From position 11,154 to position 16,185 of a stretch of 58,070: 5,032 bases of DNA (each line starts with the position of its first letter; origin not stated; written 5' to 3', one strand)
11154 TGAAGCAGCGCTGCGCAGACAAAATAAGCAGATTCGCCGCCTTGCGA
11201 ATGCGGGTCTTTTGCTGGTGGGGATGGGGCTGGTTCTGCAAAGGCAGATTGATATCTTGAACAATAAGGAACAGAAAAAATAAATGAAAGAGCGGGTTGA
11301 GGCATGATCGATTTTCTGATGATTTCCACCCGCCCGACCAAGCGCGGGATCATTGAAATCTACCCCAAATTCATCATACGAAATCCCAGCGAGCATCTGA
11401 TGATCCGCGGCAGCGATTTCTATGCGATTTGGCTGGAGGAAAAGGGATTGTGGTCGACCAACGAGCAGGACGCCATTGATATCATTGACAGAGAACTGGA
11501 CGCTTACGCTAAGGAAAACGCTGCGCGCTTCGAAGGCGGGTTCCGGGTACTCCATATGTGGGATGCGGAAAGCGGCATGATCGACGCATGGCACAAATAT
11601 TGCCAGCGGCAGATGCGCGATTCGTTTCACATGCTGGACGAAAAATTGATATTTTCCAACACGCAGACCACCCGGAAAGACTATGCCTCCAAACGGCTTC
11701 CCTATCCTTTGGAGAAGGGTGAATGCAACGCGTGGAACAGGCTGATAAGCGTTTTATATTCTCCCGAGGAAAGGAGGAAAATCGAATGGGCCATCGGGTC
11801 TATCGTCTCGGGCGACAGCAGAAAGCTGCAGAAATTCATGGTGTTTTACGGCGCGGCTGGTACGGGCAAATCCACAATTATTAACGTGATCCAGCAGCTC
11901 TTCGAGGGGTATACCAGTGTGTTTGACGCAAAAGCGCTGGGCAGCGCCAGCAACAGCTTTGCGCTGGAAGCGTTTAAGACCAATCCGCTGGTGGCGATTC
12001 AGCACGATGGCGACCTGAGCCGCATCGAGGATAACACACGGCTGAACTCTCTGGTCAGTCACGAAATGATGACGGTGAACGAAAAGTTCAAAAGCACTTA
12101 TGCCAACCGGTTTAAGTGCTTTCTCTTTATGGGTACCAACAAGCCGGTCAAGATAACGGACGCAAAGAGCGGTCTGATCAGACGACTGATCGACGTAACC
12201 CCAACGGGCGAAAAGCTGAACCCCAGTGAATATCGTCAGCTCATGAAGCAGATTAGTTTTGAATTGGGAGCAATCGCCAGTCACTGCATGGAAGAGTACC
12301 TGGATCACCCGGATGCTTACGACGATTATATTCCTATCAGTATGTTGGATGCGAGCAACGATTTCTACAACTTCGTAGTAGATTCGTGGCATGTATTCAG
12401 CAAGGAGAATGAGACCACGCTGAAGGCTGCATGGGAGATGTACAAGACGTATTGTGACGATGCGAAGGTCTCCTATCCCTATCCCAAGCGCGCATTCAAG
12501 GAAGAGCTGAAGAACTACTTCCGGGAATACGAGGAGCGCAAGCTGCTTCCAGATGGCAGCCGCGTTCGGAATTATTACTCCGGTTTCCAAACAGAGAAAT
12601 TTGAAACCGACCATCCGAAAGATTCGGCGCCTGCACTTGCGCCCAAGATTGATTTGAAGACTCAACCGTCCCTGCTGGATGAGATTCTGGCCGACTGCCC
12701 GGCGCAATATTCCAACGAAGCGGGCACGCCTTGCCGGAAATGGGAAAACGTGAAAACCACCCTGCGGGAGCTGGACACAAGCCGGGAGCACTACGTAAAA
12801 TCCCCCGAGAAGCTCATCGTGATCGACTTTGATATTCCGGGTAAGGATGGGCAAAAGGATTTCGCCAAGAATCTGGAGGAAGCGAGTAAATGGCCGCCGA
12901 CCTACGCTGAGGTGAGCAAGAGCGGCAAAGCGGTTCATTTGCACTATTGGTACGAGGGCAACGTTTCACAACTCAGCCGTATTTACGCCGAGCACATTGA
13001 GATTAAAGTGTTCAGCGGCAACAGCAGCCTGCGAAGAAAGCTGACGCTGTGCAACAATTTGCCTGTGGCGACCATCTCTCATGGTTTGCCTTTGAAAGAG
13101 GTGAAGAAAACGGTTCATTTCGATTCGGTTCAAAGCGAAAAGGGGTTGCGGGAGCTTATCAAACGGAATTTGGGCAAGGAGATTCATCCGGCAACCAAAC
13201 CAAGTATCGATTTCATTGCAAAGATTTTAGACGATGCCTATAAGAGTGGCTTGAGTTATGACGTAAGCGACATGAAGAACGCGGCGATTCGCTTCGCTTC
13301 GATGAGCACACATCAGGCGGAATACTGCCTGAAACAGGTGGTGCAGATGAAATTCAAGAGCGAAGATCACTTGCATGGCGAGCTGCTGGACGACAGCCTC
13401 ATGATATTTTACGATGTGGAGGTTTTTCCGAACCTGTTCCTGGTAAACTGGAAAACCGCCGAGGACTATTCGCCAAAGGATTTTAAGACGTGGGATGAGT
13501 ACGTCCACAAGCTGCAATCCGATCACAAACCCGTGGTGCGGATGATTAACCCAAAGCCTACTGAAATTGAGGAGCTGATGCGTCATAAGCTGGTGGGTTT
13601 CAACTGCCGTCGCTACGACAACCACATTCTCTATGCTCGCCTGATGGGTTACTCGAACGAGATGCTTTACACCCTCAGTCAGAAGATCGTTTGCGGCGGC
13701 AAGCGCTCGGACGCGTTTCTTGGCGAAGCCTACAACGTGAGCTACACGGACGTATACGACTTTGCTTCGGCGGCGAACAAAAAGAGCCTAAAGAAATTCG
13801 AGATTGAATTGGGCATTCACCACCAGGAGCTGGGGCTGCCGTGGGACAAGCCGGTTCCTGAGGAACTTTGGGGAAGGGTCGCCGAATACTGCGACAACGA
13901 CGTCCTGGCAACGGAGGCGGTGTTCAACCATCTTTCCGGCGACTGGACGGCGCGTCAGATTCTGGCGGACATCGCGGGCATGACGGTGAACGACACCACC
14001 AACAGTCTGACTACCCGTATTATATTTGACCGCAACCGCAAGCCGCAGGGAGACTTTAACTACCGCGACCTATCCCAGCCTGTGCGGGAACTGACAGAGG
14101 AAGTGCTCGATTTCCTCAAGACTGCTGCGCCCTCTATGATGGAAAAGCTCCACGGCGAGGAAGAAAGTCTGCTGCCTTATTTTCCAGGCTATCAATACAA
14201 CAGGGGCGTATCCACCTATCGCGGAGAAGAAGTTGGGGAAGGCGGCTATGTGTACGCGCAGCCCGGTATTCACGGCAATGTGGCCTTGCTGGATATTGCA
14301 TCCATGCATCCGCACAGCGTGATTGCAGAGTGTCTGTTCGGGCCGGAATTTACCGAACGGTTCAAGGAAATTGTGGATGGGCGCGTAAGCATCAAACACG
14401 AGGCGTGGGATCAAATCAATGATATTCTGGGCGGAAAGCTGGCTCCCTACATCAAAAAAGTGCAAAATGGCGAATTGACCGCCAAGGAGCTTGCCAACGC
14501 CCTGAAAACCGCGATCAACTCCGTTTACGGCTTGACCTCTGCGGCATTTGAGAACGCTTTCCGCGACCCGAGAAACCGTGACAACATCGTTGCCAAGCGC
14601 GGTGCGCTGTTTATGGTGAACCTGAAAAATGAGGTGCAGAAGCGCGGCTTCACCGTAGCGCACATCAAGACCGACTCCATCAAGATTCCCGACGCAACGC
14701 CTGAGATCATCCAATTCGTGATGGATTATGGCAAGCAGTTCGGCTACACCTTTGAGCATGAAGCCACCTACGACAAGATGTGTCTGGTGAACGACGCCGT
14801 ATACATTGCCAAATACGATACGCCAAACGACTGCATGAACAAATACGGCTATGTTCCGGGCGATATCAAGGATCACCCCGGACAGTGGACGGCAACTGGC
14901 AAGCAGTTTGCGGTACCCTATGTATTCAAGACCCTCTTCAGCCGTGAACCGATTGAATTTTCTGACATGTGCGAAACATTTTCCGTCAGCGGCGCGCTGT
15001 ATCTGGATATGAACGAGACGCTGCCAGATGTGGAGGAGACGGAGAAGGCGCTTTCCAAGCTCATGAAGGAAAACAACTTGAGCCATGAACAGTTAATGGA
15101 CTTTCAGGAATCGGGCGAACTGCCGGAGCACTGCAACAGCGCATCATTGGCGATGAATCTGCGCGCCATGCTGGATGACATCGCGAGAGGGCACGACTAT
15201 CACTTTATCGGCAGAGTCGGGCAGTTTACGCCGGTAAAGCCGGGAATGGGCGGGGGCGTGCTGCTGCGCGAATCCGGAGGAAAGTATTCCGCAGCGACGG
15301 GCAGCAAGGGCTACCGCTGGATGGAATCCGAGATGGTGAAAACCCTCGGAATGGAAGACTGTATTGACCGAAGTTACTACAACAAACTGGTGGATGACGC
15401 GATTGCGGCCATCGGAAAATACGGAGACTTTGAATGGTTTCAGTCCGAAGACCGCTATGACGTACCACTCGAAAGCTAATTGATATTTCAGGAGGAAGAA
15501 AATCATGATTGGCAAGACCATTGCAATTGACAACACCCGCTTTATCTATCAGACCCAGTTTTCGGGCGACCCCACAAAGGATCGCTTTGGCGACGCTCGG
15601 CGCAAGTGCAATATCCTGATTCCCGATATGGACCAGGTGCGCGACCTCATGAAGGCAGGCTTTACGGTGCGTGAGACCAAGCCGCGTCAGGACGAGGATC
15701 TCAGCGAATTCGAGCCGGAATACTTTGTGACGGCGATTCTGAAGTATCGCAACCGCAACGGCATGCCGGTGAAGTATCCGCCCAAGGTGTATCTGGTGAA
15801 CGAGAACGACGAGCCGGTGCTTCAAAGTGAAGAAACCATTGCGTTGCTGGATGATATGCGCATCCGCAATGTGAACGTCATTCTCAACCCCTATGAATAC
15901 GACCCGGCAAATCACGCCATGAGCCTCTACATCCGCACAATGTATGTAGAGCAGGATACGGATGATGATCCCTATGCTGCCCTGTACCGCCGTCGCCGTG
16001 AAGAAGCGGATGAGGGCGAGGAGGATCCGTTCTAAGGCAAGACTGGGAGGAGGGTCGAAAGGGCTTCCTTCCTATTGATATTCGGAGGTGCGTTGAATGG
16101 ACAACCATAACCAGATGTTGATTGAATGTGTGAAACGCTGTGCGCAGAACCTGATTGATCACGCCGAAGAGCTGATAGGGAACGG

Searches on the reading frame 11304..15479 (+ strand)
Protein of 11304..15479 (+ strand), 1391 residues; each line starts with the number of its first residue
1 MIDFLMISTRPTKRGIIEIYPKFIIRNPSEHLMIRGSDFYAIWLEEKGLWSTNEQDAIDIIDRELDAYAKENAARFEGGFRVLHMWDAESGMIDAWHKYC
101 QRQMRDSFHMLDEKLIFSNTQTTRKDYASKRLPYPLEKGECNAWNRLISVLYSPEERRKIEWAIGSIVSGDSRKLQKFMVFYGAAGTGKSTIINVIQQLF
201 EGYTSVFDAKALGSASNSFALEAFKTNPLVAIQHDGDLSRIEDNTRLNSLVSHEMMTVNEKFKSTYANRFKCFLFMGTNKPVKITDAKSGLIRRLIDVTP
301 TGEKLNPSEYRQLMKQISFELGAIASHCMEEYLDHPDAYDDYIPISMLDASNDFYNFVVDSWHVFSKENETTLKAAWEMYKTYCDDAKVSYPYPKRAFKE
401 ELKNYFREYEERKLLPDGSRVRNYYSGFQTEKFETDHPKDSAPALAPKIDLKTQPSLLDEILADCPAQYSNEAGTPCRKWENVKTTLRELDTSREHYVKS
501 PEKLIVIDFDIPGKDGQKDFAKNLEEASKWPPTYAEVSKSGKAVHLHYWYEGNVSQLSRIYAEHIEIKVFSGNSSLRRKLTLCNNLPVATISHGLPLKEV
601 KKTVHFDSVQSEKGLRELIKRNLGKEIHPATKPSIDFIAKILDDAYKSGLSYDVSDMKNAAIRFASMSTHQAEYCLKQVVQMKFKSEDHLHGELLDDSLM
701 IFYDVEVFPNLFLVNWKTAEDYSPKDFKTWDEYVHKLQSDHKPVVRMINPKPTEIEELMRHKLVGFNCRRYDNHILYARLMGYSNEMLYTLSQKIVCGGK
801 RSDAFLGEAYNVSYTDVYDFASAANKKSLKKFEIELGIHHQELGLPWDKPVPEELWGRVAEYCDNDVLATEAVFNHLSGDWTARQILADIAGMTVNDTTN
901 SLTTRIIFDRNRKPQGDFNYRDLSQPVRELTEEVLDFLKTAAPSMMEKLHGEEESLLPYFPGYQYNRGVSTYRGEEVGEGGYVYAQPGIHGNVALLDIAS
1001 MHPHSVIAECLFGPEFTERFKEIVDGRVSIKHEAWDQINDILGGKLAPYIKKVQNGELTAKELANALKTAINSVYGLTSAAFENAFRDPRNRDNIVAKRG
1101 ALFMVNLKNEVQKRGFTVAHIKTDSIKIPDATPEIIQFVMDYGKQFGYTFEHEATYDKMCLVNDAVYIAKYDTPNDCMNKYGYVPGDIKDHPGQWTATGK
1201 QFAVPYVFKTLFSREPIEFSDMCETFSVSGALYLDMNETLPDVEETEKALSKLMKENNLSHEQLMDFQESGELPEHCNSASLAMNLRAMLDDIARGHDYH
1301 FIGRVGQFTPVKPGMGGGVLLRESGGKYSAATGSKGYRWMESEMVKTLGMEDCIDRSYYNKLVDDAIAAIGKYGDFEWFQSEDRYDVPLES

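Call 17: search_protein_families(library=phrogs, proteins=[window:11304-15479:+], max_evalue=0.001)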
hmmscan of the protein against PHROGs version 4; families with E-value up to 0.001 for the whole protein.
window:11304-15479:+ (1391 aa): 10 families
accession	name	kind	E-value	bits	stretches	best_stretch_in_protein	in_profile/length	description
phrog_4210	-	DNA, RNA and nucleotide metabolism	0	1950.2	1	2-1385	1-1290/1304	DNA polymerase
phrog_1252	-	DNA, RNA and nucleotide metabolism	7.3e-48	164.6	1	676-1184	30-520/663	DNA polymerase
phrog_1829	-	DNA, RNA and nucleotide metabolism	1.2e-23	84.1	1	137-440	464-765/772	DNA primase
phrog_1156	-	DNA, RNA and nucleotide metabolism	2.1e-23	83.8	1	122-432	502-827/855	DNA primase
phrog_864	-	DNA, RNA and nucleotide metabolism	6.7e-21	75.5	1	122-424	308-620/1064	DNA primase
phrog_7601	-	unknown function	5.2e-16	59.9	1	170-408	14-256/289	-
phrog_6088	-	DNA, RNA and nucleotide metabolism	3.1e-14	53.3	1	123-405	451-745/772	DNA primase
phrog_262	-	DNA, RNA and nucleotide metabolism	3.4e-05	23.1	0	972-1007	377-413/856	DNA polymerase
phrog_2249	-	DNA, RNA and nucleotide metabolism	0.00014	21.7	1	172-335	522-677/802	DNA primase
phrog_1139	-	DNA, RNA and nucleotide metabolism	0.00081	18.5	0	178-301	546-674/895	DNA primase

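Call 18: search_protein_families(library=pfam, proteins=[window:11304-15479:+], max_evalue=0.001)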
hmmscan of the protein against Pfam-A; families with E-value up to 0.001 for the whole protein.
window:11304-15479:+ (1391 aa): 1 family
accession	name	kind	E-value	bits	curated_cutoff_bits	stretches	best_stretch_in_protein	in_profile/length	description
PF19263.5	DUF5906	-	7.8e-13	49.5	27.6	1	181-294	1-114/114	Family of unknown function (DUF5906)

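Call 90: find_related_loci(query=window:11304-15479:+, collection=viral_contigs, flank=10000)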
Query window:11304-15479:+ (1391 aa) in viral_contigs; peptide patterns used: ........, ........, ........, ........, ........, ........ (x = any residue, [..] = any of these).
577 stretches matched a pattern; 577 encode a relative of the query (tblastn E <= 1e-3); the best 80 are kept; 80 distinct loci.
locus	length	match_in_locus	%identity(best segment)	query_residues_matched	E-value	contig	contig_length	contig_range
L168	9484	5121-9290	76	1-1390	0e+0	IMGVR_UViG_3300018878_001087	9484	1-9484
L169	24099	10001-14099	78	1-1390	0e+0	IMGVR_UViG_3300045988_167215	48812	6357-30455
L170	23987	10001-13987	70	1-1385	0e+0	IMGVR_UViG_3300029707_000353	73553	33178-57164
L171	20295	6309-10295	70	1-1385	0e+0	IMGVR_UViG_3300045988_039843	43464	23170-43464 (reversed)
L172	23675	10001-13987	70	1-1385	0e+0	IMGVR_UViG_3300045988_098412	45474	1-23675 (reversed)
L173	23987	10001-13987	70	1-1385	0e+0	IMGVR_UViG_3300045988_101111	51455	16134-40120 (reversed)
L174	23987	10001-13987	70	1-1385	0e+0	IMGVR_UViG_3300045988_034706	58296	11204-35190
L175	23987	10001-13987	70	1-1385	0e+0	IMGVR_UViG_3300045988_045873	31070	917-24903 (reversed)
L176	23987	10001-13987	70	1-1385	0e+0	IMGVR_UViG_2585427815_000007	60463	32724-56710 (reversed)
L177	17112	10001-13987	70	1-1385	0e+0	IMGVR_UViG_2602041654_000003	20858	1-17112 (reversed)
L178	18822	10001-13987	70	1-1385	0e+0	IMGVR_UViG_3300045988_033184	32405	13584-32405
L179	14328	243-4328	69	1-1389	0e+0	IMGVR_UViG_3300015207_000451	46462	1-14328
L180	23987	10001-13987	69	1-1385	0e+0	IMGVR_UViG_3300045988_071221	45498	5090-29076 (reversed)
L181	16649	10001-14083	69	1-1385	0e+0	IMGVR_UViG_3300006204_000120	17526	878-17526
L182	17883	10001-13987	69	1-1385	0e+0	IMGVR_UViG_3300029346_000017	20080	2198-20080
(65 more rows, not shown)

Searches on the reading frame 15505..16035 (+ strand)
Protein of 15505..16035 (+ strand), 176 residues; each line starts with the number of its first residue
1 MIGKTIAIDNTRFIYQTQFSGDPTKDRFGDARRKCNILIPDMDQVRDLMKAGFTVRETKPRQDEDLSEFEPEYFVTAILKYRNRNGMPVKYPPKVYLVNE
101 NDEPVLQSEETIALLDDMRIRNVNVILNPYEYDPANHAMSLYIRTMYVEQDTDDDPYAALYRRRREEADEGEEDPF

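Call 63: search_protein_families(library=phrogs, proteins=[window:15505-16035:+], max_evalue=0.00001)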
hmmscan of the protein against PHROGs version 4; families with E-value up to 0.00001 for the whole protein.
window:15505-16035:+ (176 aa): 2 families
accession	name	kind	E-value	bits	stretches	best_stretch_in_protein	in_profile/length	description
phrog_4787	-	DNA, RNA and nucleotide metabolism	1e-28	101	1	5-167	10-157/163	single strand annealing protein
phrog_16939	-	unknown function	1.1e-09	38.9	1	5-154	137-277/330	-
